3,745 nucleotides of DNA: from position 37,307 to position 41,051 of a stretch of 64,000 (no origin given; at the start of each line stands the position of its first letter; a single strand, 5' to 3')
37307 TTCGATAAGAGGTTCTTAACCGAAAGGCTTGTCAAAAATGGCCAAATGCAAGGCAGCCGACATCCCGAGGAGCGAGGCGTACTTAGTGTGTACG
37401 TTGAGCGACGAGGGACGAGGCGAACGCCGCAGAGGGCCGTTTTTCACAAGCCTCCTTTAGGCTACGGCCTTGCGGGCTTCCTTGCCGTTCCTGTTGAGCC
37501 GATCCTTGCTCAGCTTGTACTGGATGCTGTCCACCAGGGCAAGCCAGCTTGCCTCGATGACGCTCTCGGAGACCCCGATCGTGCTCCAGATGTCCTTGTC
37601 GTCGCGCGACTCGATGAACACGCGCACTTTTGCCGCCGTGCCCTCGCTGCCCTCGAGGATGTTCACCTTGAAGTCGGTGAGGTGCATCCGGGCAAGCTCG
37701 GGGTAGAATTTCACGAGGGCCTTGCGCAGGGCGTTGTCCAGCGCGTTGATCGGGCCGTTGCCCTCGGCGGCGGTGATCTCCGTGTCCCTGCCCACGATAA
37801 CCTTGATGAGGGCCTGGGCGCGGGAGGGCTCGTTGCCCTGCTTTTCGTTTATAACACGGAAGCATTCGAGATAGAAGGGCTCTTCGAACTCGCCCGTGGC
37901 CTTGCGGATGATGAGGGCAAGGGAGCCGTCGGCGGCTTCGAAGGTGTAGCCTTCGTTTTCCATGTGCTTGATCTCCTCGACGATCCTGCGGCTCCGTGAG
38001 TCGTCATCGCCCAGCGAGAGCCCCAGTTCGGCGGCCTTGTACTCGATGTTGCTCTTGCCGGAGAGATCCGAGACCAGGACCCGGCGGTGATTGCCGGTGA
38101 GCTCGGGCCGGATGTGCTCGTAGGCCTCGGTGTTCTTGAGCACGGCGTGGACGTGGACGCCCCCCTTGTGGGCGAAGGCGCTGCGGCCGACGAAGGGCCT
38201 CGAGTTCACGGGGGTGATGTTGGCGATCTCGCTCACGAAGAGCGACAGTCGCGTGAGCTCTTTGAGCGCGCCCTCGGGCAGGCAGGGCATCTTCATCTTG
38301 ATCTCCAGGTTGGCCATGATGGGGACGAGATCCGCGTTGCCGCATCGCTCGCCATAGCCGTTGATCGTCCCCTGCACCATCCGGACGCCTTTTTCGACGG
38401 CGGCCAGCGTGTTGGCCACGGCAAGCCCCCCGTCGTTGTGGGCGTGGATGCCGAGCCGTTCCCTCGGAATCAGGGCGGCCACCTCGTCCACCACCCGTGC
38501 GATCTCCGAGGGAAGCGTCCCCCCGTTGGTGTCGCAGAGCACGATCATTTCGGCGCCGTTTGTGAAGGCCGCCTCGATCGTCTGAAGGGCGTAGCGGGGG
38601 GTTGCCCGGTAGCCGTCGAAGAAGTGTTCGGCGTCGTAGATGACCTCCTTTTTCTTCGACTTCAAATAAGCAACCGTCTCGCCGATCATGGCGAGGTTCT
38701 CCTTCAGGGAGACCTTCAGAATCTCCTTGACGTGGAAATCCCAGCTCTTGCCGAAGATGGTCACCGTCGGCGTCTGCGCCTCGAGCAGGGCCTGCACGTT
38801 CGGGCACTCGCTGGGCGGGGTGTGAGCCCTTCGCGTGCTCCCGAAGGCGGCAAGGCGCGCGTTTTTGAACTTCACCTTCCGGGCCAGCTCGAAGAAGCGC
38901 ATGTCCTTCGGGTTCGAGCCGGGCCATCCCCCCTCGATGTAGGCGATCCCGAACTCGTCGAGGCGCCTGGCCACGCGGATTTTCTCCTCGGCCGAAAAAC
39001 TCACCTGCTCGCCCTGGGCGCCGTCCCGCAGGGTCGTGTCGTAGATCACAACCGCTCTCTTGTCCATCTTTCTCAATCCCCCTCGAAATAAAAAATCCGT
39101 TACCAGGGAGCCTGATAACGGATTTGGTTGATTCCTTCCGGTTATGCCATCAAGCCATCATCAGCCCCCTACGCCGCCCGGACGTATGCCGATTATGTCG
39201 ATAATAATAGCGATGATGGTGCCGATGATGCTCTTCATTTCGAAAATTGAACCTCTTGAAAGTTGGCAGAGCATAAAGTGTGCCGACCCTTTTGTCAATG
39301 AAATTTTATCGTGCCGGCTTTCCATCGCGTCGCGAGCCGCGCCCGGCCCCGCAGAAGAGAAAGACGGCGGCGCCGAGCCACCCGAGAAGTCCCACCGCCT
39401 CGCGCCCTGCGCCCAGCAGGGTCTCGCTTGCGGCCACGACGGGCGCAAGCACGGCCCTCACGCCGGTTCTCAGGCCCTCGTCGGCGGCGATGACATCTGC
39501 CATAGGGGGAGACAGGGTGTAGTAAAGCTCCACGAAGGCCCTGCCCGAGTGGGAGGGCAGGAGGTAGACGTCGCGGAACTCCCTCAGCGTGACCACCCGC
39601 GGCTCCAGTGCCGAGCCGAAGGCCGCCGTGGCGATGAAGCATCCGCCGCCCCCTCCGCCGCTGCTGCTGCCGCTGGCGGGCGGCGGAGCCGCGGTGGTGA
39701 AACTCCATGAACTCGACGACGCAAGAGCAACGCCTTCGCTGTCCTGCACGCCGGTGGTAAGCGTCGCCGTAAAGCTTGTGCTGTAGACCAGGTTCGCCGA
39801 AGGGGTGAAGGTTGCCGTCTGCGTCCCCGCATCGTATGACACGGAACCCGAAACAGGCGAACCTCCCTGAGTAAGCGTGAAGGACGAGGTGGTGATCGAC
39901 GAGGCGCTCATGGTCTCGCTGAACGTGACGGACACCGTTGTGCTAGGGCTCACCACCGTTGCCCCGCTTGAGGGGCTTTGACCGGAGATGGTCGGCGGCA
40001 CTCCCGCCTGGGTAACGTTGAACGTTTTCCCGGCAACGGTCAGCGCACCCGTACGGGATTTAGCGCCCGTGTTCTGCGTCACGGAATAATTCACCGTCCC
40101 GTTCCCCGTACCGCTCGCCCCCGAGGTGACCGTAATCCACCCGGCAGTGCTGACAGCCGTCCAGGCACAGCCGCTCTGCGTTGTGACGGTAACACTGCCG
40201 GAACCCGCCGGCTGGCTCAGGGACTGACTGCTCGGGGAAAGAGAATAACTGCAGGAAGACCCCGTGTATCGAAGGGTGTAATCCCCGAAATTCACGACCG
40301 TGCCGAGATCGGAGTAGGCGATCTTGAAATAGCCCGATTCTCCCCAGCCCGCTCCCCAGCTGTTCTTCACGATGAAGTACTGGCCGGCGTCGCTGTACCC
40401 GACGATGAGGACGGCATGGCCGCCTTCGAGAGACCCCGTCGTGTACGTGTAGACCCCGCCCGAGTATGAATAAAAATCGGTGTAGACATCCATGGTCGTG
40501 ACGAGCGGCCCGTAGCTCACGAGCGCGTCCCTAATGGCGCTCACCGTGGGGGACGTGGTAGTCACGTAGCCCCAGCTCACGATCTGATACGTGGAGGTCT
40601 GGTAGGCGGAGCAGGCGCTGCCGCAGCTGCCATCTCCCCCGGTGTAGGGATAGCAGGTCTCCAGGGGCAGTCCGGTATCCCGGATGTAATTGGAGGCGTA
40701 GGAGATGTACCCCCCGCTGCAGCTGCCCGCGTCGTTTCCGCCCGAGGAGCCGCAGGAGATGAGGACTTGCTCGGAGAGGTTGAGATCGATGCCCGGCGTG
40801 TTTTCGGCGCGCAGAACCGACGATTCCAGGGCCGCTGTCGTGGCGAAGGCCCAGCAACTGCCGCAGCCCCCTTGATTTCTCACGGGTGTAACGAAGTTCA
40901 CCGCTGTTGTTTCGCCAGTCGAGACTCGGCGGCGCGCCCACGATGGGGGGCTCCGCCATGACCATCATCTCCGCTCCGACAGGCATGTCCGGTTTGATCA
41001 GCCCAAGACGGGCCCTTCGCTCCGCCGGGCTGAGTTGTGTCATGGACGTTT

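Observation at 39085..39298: Isoleucine-rich leader peptide plus terminator: a putative Ile-specific attenuator in front of cimA-leuCD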

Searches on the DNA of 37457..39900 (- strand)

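Call 4: search_rna_families(source=window, start=38500, end=39900, threshold=evalue, max_evalue=10)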
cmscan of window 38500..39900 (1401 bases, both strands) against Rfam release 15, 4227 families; matches with E-value up to 10: 6.
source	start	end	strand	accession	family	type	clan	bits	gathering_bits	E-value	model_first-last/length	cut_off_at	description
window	38646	38699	-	RF03024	Rothia-sucC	Cis-reg;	-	17.7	64.5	2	1-59/59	no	Rothia-sucC RNA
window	39221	39268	+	RF00137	SNORD83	Gene; snRNA; snoRNA; CD-box;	-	16.6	35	7.5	1-78/78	no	Small nucleolar RNA SNORD83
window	39188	39209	+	RF01114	TMV_UPD-PK1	Cis-reg;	-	15.9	33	7.9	1-22/22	no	Pseudoknot of upstream pseudoknot domain (UPD) of the 3'UTR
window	39087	39158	-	RF00513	Trp_leader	Cis-reg; leader;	-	14.9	41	9.6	1-100/100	no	Tryptophan operon leader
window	38554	38633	+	RF00285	snoZ6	Gene; snRNA; snoRNA; CD-box;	-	13.9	35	9.6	1-91/91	no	Z6 small nucleolar RNA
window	39628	39678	+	RF01151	snoU82P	Gene; snRNA; snoRNA; CD-box;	-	13.2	42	2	1-55/55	no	Small nucleolar RNA U82P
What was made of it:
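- On Rfam leader families (Leu_leader, Thr_leader, His_leader, Trp_leader, and others): The best is Trp_leader at 14.9 bits against 41 (call 4).
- Closest known: Enterobacterial leader-peptide attenuators of branched-chain and related operons. Different: The best Rfam hit is Trp_leader at 14.9 bits against a gathering score of 41, E = 9.6 (call 4).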

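Call 44: search_rna_families(sources=[L001, L005, L009, L012, L014, L015, L016, L017, L019, L035, L049, L054, L066, L078, L087], threshold=gathering)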
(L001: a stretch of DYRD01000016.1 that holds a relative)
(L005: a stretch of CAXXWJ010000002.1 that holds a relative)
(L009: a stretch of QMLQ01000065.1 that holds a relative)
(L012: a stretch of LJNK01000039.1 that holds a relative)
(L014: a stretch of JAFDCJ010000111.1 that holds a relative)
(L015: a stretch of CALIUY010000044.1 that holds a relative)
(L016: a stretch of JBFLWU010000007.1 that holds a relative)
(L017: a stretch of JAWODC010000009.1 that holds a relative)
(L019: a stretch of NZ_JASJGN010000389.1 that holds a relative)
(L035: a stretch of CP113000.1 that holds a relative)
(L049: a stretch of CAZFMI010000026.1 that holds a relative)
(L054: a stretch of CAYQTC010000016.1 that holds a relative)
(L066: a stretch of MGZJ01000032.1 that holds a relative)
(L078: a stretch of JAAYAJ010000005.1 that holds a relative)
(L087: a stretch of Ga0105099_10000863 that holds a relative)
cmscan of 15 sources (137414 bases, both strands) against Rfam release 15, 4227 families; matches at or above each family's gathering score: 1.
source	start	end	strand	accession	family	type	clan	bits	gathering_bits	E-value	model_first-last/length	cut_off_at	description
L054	9411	9482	+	RF00005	tRNA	Gene; tRNA;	CL00001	63.9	29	3.1e-11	1-71/71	no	tRNA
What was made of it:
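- On Rfam leader families (Leu_leader, Thr_leader, His_leader, Trp_leader, and others): There are no matches near cimA in 15 related loci (call 44).
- On T-box riboswitch: No hit even at E <= 10 in 38500-39900 (call 4) or at the gathering score in 15 relatives (call 44).
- Closest known: T-box riboswitches controlling ilv-leu and leuA/cimA-type genes in Bacillota. Different: No T-box match was found here (calls 4, 44).
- There is no Rfam match at any threshold, including T-box (calls 4, 44).
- Tried and rejected: Rfam, window 38500-39900 at E <= 10 and 15 related loci at gathering score: nothing relevant (calls 4, 44).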

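Call 62: build_rna_model(alignment_id=A2, structure=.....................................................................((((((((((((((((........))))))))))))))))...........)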
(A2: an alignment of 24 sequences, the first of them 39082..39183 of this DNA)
Model R1 built from alignment A2 (24 sequences, 120 columns); structure: as given.
model positions 104; base pairs 16; branch points 0; effective number of sequences 5.63; information 0.59 bits per position. Calibrated on 0.2 Mb of random sequence (short: E-values are rough).
structure used (alignment columns):
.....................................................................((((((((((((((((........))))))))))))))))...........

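Call 63: search_with_rna_model(model_id=R1, sources=[window, L001, L002, L003, L004, L005, L006, L007, L008, L009, L010, L011, L012, L013, L014, L015, L016, L017, L018, L019, L020, L021, L022, L023, L024, L025, L026, L027, L028, L029, L030, L031, L032, L033, L034, L035, L036, L037, L038, L039, L040, L041, L042, L043, L044, L045, L046, L047, L048, L049, L050, L051, L052, L053, L054, L055, L056, L057, L058, L059, L060, L061, L062, L063, L064, L065, L066, L067, L068, L069, L070, L071, L072, L073, L074, L075, L076, L077, L078, L079, L080, L081, L082, L083, L084, L085, L086, L087, L088, L089, L090, L091, L092, L093, L094, L095, L096, L097, L098, L099], max_evalue=1)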
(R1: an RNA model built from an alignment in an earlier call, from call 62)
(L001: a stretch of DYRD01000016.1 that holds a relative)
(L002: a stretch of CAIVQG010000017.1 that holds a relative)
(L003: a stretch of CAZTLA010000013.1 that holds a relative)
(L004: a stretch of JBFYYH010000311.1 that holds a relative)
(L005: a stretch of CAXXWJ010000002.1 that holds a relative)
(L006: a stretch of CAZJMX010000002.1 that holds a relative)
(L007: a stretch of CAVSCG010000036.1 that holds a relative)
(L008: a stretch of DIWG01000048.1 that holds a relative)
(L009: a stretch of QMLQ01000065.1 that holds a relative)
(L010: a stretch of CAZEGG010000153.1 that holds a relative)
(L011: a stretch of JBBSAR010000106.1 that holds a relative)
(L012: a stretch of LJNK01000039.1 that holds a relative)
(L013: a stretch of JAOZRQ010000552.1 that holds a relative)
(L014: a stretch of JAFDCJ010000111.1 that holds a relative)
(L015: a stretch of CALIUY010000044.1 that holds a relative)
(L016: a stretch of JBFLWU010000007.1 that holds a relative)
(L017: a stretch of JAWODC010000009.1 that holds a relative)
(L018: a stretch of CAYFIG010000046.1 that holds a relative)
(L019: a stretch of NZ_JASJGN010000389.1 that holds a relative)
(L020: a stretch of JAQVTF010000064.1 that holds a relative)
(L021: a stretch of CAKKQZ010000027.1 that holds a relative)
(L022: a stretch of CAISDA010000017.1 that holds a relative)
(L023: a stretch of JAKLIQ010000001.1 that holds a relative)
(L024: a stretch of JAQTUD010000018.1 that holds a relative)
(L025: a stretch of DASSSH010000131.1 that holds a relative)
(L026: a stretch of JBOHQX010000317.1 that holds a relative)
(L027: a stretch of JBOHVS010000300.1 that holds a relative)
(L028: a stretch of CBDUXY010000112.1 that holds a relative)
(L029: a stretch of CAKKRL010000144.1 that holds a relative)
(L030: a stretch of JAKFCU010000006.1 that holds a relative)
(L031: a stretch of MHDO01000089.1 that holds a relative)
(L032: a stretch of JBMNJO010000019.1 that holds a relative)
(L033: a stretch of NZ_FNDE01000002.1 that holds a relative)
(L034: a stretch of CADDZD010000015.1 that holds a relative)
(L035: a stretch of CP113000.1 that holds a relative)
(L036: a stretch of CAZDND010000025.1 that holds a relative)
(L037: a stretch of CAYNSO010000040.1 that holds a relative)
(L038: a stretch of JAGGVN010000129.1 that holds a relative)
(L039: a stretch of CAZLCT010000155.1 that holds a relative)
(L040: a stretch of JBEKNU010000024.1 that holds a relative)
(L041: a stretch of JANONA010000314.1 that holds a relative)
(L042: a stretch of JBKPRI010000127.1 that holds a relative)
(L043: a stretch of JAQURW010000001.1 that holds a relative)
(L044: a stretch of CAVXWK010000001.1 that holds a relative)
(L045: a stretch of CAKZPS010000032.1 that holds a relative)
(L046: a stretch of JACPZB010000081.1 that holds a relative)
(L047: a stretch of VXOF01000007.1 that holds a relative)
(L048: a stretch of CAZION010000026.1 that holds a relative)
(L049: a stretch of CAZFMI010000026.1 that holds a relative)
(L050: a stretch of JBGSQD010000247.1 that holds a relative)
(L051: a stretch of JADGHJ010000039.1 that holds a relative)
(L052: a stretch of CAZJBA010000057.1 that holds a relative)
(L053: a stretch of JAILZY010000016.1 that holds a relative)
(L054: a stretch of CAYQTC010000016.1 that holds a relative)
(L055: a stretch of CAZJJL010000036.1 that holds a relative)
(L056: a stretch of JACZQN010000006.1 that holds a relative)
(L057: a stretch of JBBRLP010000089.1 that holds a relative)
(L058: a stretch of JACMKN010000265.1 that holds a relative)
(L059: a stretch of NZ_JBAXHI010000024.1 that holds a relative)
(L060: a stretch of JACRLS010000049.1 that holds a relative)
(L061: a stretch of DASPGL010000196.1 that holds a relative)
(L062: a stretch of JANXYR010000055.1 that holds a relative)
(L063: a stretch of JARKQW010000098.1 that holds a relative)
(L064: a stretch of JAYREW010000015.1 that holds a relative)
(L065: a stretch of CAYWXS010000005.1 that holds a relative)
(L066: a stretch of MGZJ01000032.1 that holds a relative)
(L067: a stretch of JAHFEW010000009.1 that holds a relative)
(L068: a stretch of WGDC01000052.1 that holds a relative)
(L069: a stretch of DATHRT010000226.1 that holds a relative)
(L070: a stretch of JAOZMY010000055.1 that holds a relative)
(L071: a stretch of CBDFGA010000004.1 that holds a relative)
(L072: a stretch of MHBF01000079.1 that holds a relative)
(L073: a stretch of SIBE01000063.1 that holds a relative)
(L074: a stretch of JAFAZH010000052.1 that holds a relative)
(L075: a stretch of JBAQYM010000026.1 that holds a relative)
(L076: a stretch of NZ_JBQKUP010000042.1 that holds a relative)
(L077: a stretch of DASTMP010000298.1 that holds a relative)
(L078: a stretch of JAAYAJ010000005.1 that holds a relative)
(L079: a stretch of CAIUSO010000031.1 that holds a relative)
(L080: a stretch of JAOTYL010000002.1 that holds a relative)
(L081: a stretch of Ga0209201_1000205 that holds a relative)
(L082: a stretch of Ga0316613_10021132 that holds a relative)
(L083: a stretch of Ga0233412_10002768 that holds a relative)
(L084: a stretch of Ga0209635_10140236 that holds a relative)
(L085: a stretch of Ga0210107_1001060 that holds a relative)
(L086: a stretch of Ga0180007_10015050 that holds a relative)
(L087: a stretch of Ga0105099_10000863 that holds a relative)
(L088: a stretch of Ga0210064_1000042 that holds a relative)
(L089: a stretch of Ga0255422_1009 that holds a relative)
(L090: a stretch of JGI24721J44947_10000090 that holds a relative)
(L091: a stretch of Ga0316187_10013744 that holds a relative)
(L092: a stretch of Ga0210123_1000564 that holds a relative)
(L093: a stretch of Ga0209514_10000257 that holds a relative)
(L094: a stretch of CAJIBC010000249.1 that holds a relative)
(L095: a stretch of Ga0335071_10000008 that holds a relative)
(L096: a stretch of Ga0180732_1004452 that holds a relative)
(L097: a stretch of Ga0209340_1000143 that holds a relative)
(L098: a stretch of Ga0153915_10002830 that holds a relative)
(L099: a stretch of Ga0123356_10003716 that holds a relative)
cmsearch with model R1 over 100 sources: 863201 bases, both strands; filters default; matches with E-value up to 1: 40.
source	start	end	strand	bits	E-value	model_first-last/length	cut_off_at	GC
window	39083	39184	-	82.1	3.4e-14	1-104/104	no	0.52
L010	293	390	+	81.4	4.7e-14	1-104/104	no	0.43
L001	851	956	+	80.6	6.9e-14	1-104/104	no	0.51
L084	219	315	+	79.7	1.1e-13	1-104/104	no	0.35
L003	3862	3965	+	78.7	1.7e-13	1-104/104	no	0.46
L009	3838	3933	+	78.6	1.8e-13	1-104/104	no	0.41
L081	2385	2485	+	78.4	2e-13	1-104/104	no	0.5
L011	256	354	+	78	2.4e-13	1-104/104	no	0.4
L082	921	1013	+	77.7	2.8e-13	1-104/104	no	0.45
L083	2389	2485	+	76.8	4.2e-13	1-104/104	no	0.42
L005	3885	3987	+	76.3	5.5e-13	1-104/104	no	0.4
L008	3835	3941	+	71.8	4.6e-12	1-104/104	no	0.44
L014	107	208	+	70.6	8.1e-12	1-104/104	no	0.42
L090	2386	2485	+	67.8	3.2e-11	1-104/104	no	0.44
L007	3889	3990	+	65.8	8.3e-11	1-104/104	no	0.45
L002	189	293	+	64.7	1.4e-10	1-104/104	no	0.45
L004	43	149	+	63.2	2.9e-10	1-104/104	no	0.53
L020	379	485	+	59.9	1.4e-09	1-104/104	no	0.53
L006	3890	3991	+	55.1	1.4e-08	1-104/104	no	0.48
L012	432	532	+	45.9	1.1e-06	1-104/104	no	0.5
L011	301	399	-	43.2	4.1e-06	1-104/104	no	0.36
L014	155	252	-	41.8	7.7e-06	1-104/104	no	0.39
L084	270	306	-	41.7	8.4e-06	59-96/104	no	0.46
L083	2440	2476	-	40.5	1.5e-05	59-96/104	no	0.54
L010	345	381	-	40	1.8e-05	59-95/104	no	0.41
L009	3879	3966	-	37.2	7.1e-05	1-104/104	no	0.42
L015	528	631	+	37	7.9e-05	1-104/104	no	0.53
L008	3897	3932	-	35.7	0.00014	59-95/104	no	0.36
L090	2437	2476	-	33.6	0.00039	59-95/104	no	0.45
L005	3935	3986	-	33.5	0.00041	51-104/104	no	0.35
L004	106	139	-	29.4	0.003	60-94/104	no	0.41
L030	7276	7368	+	27.3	0.0079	1-104/104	no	0.38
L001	912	947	-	27.1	0.009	59-95/104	no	0.5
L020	428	527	-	26.8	0.01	1-104/104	no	0.47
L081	2444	2474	-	25.8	0.016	61-93/104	no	0.48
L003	3922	3955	-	24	0.04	60-94/104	no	0.47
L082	973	1002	-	24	0.04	61-93/104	no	0.5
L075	1034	1134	-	22.5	0.081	1-104/104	no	0.5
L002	250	282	-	22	0.1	61-93/104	no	0.55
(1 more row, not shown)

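Call 64: search_with_rna_model(model_id=R1, sources=[L100, L101, L102, L103, L104, L105, L106, L107, L108, L109, L110, L111, L112, L113, L114, L115, L116, L117, L118, L119, L120, L121, L122, L123, L124, L125, L126, L127, L128, L129, L130, L131, L132, L133, L134, L135, L136, L137, L138, L139, L140, L141, L142, L143, L144, L145, L146, L147, L148, L149, L150, L151, L152, L153, L154, L155, L156, L157, L158, L159, L160, L161, L162, L163, L164, L165, L166, L167, L168, L169], max_evalue=1)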
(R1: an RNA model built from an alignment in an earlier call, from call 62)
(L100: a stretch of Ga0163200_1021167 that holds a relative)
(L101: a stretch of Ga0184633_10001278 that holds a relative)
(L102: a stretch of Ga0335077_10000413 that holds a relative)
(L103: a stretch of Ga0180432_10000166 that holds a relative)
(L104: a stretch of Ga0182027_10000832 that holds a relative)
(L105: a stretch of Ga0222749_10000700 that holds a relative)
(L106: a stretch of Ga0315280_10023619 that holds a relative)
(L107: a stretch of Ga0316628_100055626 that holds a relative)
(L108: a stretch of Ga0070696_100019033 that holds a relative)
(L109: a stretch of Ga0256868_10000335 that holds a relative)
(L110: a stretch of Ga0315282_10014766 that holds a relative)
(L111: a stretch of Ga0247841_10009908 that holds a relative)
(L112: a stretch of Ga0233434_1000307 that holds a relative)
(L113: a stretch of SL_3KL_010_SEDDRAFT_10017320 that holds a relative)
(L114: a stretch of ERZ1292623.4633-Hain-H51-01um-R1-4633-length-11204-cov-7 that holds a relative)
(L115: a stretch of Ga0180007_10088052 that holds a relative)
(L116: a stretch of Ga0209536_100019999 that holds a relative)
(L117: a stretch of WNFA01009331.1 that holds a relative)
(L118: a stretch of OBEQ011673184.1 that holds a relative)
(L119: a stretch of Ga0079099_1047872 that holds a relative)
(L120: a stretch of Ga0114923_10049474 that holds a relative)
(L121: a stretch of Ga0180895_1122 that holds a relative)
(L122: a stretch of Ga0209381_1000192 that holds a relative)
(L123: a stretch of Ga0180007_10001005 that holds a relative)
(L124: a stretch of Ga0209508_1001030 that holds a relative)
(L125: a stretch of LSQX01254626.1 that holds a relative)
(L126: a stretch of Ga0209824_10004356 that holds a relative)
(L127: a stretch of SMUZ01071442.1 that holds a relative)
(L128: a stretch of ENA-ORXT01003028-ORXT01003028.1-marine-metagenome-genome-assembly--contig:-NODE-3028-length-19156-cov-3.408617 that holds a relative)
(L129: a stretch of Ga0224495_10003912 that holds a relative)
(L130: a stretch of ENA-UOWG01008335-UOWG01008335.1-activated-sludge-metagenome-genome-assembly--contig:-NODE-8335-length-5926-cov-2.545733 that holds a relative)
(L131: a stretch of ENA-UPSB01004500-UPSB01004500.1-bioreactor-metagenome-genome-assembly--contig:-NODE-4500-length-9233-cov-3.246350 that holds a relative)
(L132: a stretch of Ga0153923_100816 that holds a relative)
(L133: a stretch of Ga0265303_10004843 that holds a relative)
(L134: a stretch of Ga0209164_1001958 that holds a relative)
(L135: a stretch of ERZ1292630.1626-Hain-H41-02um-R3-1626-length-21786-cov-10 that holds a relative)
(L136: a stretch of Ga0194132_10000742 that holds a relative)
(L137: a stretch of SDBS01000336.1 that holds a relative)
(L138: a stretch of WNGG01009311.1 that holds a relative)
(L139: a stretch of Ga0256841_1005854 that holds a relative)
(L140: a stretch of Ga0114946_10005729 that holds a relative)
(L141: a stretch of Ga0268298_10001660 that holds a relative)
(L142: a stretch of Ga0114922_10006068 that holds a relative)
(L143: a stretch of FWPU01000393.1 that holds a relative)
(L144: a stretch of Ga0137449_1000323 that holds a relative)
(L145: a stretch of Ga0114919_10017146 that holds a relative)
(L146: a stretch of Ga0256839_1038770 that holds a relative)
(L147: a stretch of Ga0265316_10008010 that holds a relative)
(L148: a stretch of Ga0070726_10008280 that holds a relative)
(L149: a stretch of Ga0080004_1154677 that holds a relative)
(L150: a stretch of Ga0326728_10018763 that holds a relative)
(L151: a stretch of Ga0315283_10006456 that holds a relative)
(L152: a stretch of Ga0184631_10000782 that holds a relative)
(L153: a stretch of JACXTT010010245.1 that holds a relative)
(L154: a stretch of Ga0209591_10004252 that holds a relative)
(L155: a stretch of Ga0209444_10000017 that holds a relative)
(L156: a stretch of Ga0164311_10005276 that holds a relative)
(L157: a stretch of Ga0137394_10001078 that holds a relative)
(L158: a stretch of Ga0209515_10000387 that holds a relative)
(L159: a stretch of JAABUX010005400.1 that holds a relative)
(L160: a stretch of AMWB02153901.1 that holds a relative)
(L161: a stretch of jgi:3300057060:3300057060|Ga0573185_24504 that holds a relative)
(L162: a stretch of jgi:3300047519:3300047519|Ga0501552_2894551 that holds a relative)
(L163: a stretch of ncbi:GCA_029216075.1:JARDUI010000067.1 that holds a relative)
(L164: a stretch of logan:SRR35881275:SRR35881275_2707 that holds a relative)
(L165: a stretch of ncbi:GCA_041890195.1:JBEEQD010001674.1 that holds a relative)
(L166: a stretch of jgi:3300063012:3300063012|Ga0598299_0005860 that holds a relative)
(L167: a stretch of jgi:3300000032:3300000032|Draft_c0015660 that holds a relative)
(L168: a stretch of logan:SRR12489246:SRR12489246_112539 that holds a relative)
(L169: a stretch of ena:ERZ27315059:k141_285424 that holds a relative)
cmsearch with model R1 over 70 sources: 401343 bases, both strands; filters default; matches with E-value up to 1: 20.
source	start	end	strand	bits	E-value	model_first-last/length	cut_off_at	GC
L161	2385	2486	+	84.2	5.9e-15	1-104/104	no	0.5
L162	2393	2494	+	83.6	7.5e-15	1-104/104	no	0.51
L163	2362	2463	+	82.5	1.3e-14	1-104/104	no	0.42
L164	2362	2463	+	82.5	1.3e-14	1-104/104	no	0.42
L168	2385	2486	+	80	4.4e-14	1-104/104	no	0.44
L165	2371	2470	+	78.9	7.2e-14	1-104/104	no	0.41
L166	2384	2485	+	78.6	8.3e-14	1-104/104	no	0.52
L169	2274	2375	+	74.1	7.4e-13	1-104/104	no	0.49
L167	2221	2323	+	73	1.2e-12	1-104/104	no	0.36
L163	2419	2454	-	35.7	6.8e-05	59-95/104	no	0.33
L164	2419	2454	-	35.7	6.8e-05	59-95/104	no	0.33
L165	2417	2476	-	34.2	0.00014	44-104/104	no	0.35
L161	2443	2477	-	32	0.0004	59-95/104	no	0.43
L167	2269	2367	-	31.8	0.00044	1-104/104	no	0.42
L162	2452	2484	-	29.2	0.0015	60-94/104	no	0.45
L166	2444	2474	-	25.8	0.0076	61-93/104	no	0.48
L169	2330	2366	-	23.9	0.019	59-95/104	no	0.51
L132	1845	1945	+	23.2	0.027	1-104/104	no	0.3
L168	2443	2477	-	22.6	0.036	59-95/104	no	0.43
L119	4014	4104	+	17.6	0.39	1-104/104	no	0.32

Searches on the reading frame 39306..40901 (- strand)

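Call 6: search_protein_families(library=ncbifam, proteins=[window:39306-40901:-])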
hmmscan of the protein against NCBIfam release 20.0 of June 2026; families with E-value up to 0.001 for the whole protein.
window:39306-40901:- (531 aa): 1 family
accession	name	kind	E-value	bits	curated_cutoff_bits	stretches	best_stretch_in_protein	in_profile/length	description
NF041770.1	CFI_box_CTERM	domain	2.4e-27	94.5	40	1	421-489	1-69/69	CFI-box-CTERM domain-containing protein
